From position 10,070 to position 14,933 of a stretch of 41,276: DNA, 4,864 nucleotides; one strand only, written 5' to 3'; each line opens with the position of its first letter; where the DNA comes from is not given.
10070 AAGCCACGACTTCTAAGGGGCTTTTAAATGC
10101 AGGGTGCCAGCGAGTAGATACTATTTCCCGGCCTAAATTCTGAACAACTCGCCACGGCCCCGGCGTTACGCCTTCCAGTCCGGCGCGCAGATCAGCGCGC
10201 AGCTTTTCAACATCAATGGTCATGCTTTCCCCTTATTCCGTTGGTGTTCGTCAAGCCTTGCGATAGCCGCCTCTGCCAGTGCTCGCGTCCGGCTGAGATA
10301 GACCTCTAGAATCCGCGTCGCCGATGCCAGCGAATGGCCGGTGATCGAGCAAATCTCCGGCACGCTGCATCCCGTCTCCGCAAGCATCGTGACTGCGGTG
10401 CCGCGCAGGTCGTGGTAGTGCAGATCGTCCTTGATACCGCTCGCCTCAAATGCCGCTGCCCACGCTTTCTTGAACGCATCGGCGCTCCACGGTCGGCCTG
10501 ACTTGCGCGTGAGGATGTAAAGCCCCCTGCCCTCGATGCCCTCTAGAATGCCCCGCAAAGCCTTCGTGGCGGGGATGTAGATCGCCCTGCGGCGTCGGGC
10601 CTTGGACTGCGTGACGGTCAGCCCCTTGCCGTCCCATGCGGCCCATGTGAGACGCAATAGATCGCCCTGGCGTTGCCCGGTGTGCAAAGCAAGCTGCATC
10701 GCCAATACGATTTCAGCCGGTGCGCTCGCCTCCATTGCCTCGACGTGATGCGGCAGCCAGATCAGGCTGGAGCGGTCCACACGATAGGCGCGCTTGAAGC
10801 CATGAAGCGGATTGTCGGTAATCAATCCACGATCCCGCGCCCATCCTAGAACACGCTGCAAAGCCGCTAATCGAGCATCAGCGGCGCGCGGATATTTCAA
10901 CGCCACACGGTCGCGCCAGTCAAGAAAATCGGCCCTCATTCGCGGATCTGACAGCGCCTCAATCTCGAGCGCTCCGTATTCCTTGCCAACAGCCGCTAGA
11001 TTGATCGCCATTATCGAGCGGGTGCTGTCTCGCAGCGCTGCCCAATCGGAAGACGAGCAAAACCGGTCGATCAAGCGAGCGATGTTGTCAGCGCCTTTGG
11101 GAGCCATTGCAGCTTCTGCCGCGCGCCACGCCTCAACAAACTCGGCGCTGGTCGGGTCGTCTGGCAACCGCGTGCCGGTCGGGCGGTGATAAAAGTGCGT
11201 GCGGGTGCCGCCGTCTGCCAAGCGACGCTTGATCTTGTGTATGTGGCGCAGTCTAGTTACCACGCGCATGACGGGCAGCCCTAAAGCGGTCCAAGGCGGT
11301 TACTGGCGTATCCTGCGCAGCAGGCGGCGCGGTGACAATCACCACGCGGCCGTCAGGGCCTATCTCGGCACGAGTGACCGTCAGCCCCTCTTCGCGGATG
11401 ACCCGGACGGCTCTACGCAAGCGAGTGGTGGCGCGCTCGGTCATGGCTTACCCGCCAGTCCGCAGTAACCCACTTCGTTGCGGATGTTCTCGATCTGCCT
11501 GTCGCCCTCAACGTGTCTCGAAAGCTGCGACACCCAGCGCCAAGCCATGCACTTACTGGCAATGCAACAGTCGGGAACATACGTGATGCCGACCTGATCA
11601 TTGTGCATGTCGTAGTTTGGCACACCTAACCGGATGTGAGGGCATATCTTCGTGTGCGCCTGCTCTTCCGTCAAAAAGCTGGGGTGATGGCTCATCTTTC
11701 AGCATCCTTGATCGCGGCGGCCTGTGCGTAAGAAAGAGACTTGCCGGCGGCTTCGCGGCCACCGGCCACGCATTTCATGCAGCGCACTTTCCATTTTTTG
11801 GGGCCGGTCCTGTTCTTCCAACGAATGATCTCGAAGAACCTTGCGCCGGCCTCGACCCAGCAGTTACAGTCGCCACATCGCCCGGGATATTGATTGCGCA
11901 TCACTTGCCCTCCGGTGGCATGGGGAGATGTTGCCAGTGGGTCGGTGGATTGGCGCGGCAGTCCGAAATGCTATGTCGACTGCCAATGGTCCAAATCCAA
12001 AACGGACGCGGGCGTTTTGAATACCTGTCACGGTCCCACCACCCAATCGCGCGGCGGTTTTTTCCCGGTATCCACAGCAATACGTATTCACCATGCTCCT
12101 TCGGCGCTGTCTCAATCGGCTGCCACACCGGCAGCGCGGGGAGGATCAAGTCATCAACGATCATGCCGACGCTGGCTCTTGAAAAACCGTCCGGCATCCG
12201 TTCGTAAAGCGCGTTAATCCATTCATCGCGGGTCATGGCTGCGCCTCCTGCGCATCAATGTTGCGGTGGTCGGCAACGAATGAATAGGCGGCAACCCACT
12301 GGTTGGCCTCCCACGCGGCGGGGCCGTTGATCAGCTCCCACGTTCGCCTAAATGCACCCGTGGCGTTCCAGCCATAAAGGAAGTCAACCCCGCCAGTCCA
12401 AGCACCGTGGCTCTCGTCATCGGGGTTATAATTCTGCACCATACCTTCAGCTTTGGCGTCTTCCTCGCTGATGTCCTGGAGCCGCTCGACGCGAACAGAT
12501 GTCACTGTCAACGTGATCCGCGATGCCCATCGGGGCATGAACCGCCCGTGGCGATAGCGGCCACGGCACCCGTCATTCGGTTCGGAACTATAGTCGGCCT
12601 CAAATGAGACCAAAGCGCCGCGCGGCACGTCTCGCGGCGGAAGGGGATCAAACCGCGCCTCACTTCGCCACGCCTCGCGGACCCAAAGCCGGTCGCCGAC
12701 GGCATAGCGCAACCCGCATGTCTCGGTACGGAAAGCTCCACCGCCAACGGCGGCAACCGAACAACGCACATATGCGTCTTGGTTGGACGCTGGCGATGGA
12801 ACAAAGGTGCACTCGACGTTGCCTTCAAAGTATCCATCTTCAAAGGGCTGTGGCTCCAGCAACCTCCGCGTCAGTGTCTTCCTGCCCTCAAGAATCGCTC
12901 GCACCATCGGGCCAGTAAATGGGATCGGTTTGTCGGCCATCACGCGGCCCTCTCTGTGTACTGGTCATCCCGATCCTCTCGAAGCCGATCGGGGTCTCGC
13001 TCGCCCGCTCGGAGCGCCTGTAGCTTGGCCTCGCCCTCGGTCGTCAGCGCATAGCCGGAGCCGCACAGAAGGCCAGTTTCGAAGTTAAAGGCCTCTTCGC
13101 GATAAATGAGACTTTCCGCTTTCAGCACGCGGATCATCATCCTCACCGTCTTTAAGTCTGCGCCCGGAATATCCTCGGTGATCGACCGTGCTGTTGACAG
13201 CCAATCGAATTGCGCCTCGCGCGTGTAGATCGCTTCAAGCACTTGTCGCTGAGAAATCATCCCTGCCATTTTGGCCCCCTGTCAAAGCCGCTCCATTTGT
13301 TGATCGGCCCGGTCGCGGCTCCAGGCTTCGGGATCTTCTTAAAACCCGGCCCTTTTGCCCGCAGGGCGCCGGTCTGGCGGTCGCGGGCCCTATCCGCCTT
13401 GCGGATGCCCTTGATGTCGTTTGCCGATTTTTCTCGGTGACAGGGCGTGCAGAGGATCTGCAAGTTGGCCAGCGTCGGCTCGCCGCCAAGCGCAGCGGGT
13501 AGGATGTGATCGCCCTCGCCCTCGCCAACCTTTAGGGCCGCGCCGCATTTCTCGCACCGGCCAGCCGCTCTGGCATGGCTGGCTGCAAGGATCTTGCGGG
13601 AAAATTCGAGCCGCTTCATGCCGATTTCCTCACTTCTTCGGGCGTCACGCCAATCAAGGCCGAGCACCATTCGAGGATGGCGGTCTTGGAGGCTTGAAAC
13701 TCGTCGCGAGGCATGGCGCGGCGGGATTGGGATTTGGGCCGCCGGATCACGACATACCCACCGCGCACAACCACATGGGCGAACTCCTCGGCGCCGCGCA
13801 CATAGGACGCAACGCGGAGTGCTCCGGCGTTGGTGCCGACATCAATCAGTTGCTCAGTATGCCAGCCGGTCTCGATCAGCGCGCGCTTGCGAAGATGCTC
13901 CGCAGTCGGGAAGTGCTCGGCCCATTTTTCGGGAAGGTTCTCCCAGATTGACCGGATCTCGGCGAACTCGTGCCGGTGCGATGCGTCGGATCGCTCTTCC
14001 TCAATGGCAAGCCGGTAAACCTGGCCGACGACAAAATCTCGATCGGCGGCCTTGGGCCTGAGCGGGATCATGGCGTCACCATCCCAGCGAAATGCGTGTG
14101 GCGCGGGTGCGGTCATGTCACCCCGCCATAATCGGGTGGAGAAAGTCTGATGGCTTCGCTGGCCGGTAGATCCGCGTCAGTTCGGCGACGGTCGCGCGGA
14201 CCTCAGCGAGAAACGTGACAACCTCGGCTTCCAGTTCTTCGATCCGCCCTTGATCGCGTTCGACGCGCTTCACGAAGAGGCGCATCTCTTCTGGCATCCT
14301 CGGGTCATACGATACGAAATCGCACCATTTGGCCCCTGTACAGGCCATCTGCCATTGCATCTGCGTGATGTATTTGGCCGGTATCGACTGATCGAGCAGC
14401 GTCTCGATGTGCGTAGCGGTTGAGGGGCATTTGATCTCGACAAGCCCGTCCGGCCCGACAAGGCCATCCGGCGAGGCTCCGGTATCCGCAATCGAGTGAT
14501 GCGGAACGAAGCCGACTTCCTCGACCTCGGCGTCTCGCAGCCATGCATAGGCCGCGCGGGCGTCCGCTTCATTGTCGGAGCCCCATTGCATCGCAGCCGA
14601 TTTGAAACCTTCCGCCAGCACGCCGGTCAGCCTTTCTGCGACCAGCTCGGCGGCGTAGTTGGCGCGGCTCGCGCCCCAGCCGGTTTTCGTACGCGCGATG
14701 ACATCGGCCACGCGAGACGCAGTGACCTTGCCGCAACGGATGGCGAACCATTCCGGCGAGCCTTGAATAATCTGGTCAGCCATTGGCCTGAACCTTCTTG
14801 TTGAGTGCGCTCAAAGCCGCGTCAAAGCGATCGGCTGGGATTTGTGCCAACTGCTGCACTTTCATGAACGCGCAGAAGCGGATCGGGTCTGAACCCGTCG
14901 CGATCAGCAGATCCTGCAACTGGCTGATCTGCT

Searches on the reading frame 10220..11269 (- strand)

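Call 113: search_protein_families(library=pfam, proteins=[window:10220-11269:-], max_evalue=0.001)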
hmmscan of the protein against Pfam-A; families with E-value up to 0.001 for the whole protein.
window:10220-11269:- (349 aa): 1 family
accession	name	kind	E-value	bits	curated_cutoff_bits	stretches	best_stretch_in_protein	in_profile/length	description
PF00589.27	Phage_integrase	-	4.6e-18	66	27.1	1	178-320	14-164/172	Phage integrase family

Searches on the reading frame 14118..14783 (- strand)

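Call 113: search_protein_families(library=pfam, proteins=[window:14118-14783:-], max_evalue=0.001)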
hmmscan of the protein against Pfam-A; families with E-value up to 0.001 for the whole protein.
window:14118-14783:- (221 aa): 1 family
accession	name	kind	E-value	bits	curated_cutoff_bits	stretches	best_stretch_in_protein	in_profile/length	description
PF09588.16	YqaJ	-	1.9e-28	100.1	22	1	11-151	1-149/150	YqaJ-like viral recombinase domain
